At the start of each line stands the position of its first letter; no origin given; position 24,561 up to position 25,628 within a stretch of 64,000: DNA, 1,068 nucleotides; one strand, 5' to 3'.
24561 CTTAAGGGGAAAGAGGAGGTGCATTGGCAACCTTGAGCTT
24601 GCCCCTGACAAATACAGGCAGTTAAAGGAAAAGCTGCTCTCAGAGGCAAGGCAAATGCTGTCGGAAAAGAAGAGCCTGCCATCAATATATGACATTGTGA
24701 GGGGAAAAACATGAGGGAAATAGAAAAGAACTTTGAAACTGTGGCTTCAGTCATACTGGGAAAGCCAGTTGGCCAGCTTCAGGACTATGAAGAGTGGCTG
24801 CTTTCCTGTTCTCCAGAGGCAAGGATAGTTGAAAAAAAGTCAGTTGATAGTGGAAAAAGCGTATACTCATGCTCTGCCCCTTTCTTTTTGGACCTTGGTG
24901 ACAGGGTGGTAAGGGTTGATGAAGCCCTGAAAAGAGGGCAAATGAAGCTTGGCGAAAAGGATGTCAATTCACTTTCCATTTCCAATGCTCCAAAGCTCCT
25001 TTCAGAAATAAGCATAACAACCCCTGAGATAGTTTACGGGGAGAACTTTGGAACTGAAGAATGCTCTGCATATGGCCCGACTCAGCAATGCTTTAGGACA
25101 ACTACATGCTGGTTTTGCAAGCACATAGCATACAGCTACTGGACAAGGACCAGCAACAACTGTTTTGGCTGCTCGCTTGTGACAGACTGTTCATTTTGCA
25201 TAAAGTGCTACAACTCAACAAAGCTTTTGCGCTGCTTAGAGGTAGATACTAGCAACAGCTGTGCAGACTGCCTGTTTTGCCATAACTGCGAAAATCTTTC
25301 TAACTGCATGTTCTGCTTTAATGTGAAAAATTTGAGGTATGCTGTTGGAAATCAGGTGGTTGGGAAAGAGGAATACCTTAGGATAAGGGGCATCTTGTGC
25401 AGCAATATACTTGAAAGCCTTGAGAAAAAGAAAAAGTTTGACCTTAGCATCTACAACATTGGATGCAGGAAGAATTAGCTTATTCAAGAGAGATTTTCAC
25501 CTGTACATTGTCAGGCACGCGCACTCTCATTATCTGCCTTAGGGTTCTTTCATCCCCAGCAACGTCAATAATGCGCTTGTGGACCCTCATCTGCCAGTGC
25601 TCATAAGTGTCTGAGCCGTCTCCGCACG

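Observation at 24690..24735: Gene fission, or frameshift, inside paralog C exactly at the inter-module linker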

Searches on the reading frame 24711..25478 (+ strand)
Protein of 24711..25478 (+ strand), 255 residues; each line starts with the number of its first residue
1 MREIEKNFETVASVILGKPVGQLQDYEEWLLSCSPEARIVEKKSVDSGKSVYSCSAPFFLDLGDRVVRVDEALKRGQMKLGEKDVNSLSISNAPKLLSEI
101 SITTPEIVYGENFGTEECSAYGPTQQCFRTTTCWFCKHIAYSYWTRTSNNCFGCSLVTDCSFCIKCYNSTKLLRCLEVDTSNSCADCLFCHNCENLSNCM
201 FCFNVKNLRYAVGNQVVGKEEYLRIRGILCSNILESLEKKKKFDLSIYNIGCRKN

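Call 7: search_protein_families(library=pfam, proteins=[window:24711-25475:+], max_evalue=1)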
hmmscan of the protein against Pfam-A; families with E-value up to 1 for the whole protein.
window:24711-25475:+ (255 aa): 1 family
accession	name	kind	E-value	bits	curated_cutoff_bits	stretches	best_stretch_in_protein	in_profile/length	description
PF14754.11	IFR3_antag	-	0.12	12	25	1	148-203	5-58/249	Papain-like auto-proteinase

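Call 8: search_protein_families(library=ncbifam, proteins=[window:24711-25475:+], max_evalue=1)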
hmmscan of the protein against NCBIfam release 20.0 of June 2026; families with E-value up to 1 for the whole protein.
window:24711-25475:+ (255 aa): 0 families

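Call 11: find_encoding_contigs(protein=window:24711-25478:+, flank=10000, max_places=10)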
Protein window:24711-25478:+ (255 aa): 4 contigs read that carry it; 2 places shown.
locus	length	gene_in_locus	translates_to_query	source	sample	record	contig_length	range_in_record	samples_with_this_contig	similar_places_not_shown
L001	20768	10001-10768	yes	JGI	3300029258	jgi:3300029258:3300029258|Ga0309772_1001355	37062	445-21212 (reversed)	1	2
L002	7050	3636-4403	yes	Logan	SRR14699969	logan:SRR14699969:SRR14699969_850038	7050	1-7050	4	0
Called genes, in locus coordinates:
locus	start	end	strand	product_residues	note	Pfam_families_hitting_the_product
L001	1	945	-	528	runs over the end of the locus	-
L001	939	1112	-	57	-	-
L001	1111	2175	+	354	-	PF00091:Tubulin, PF12327:FtsZ_C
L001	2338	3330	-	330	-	PF01047:MarR (faint), PF13404:HTH_AsnC-type (weak), PF13412:HTH_24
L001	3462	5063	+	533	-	-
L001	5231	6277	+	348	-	PF00091:Tubulin, PF12327:FtsZ_C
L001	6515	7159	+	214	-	PF01902:Diphthami_syn_2_N, PF28410:Diphthami_syn_2_C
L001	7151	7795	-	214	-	-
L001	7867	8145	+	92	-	PF13510:Fer2_4 (faint), PF00111:Fer2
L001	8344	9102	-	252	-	PF01978:TrmB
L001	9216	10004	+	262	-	-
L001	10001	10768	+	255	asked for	-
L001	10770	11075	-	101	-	PF00338:Ribosomal_S10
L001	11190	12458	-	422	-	PF00009:GTP_EFTU, PF01926:MMR_HSR1 (faint), PF03144:GTP_EFTU_D2, PF03143:GTP_EFTU_D3, PF22594:GTP-eEF1A_C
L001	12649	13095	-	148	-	PF10869:DUF2666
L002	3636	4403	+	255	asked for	-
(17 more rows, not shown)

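Call 21: search_protein_representatives(protein=window:24711-25475:+)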
Query: 255 residues. Proteins with E-value up to 0.001 (for the whole library): 554; up to 1e-10: 317; up to 1e-30: 175. The best 150 are listed.
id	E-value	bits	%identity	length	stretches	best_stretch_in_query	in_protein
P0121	4.2e-90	318.0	38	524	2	2-253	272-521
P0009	1.7e-82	293.1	35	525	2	4-254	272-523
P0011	1.1e-80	287.1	35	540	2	3-253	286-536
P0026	6.2e-80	284.7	36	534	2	4-253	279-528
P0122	6.9e-78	278.0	35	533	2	3-253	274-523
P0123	2.8e-77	276.0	35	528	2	2-253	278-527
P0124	2.2e-76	273.1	36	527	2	3-254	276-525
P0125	3.0e-75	269.4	32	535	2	2-252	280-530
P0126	4.8e-75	268.7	33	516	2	3-251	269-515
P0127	2.9e-74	266.1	33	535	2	3-251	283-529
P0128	8.8e-74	264.5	34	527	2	6-254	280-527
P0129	6.8e-73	261.6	32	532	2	1-254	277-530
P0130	6.6e-72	258.4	47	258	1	1-254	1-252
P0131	1.2e-71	257.5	34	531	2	2-255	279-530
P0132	7.6e-71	254.9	35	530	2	3-254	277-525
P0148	3.4e-65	236.4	45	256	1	1-255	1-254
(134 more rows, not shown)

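Call 22: find_encoding_contigs(protein=P0130, flank=6000, max_places=4)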
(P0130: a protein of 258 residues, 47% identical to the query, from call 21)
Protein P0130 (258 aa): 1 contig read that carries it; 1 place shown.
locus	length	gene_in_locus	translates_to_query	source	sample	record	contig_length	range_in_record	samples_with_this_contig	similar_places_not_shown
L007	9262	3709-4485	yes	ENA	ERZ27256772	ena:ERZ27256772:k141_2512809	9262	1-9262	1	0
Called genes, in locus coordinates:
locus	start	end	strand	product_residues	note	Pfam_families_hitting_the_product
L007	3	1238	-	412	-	?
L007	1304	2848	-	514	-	PF01978:TrmB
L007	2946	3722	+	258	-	-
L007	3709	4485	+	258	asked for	-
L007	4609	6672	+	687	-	PF01935:DUF87, PF10412:TrwB_AAD_bind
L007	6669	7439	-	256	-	-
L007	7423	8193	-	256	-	-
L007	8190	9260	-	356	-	?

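Call 23: find_encoding_contigs(protein=P0148, flank=6000, max_places=4)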
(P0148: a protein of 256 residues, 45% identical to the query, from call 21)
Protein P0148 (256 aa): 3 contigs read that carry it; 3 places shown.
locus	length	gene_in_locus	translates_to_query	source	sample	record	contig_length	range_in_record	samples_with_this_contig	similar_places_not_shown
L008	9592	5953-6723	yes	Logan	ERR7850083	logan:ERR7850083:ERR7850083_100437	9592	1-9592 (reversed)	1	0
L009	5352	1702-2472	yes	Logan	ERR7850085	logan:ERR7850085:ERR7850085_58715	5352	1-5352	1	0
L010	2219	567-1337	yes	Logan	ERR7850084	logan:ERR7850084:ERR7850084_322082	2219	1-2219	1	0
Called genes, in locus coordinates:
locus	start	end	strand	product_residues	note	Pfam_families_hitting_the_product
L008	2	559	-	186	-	?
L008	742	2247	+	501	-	-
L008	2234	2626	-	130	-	PF00293:NUDIX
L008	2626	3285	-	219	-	PF02002:TFIIE_alpha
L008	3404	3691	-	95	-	PF01994:Trm56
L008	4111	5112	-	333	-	PF13404:HTH_AsnC-type, PF13412:HTH_24, PF01047:MarR (faint), PF12802:MarR_2 (faint), PF01037:AsnC_trans_reg (faint), PF13404:HTH_AsnC-type (weak), PF13412:HTH_24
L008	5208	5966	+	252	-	-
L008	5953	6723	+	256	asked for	-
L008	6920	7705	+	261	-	-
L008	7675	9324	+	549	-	PF01921:tRNA-synt_1f, PF09334:tRNA-synt_1g (faint)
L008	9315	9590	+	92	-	?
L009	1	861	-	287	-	?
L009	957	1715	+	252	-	-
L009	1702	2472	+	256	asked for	-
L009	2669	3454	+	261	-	-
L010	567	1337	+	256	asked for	-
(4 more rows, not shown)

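Call 26: find_related_loci(query=A1, collection=genome_contigs, flank=6000)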
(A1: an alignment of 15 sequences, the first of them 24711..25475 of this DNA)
Query A1 (255 aa) in genome_contigs; peptide patterns used: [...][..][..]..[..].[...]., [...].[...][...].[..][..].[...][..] (x = any residue, [..] = any of these).
419 stretches matched a pattern; 361 encode a relative of the query (tblastn E <= 1e-3); the best 80 are kept; 80 distinct loci.
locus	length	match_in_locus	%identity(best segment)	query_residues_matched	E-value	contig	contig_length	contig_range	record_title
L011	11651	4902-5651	60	3-251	8e-101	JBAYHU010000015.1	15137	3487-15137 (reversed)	MAG: Candidatus Micrarchaeia archaeon isolate SO_2016_GW1_157 scaffold06798_OW334_2016, whole genome shotgun sequence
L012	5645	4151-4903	59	3-253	6e-100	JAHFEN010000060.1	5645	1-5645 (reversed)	MAG: Candidatus Micrarchaeota archaeon isolate nzgw27 NODE_52727_length_5646_cov_2.433846, whole genome shotgun sequence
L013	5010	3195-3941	55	3-251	6e-89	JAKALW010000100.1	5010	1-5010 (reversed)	MAG: Candidatus Micrarchaeota archaeon isolate WY5.bin13 NODE_34308_length_5010_cov_1.137416, whole genome shotgun seque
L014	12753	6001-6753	50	1-252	2e-79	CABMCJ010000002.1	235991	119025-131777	uncultured archaeon isolate LFW-35 genome assembly, contig: LFW35_2, whole genome shotgun sequence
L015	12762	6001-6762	50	1-253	6e-78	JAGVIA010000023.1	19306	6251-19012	MAG: archaeon isolate DeMMO2_7 c_000000051117, whole genome shotgun sequence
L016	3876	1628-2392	47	1-255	7e-78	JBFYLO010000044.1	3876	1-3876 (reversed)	MAG: Candidatus Micrarchaeota archaeon isolate PPR_0038 k121_5913998, whole genome shotgun sequence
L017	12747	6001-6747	48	1-250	1e-76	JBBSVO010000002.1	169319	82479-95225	MAG: Candidatus Micrarchaeota archaeon isolate H52-bin163_1 H52_bin163_1_000000000002, whole genome shotgun sequence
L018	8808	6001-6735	48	3-248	1e-75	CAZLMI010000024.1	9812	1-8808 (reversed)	MAG TPA_asm: Candidatus Micrarchaeota archaeon isolate binchicken_co356_145 genome assembly, contig: NODE_3730_length_98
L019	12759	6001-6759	46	1-253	2e-75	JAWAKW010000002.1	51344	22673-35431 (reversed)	MAG: Candidatus Anstonellaceae archaeon isolate SRBZ-1_202007_bins_105 SRBZ-1_202007_bins_105_scaffold_2, whole genome s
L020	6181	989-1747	48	1-253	5e-75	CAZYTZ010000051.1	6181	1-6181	MAG TPA_asm: Candidatus Micrarchaeota archaeon isolate SRP178699_co1_434 genome assembly, contig: NODE_18573_length_6181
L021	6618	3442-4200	46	1-254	1e-74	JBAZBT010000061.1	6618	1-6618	MAG: Candidatus Micrarchaeia archaeon isolate SO_2017_GW1_119 NODE_43885_length_6618_cov_0.955323_OW334_2017, whole geno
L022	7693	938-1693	49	1-252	1e-74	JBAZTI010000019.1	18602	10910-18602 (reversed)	MAG: Candidatus Micrarchaeia archaeon isolate SO_2017_GW1_2 NODE_11345_length_18602_cov_1.282544_OW334_2017, whole genom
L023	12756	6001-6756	46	1-251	1e-74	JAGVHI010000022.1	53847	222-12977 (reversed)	MAG: archaeon isolate DeMMO2_26 c_000000008413, whole genome shotgun sequence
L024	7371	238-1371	48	1-251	2e-74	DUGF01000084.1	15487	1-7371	MAG TPA_asm: Candidatus Micrarchaeota archaeon isolate UBA10214 contig_145599, whole genome shotgun sequence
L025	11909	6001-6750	43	1-251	1e-70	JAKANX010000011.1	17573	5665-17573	MAG: Candidatus Micrarchaeota archaeon isolate WY5.bin9 NODE_5218_length_17573_cov_1.248710, whole genome shotgun sequen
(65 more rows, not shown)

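Call 44: search_solved_structures(query=A1, max_evalue=1)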
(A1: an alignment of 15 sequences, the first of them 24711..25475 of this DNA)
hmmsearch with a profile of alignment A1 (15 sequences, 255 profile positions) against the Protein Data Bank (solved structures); distinct sequences matched with E-value up to 1: 2.
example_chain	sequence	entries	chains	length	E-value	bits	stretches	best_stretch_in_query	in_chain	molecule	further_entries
8ova_A8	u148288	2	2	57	0.1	15.6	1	157-193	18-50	uS14 | Putative ribosomal protein S29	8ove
2kn0_A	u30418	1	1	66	0.34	13.9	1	166-192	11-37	Fn14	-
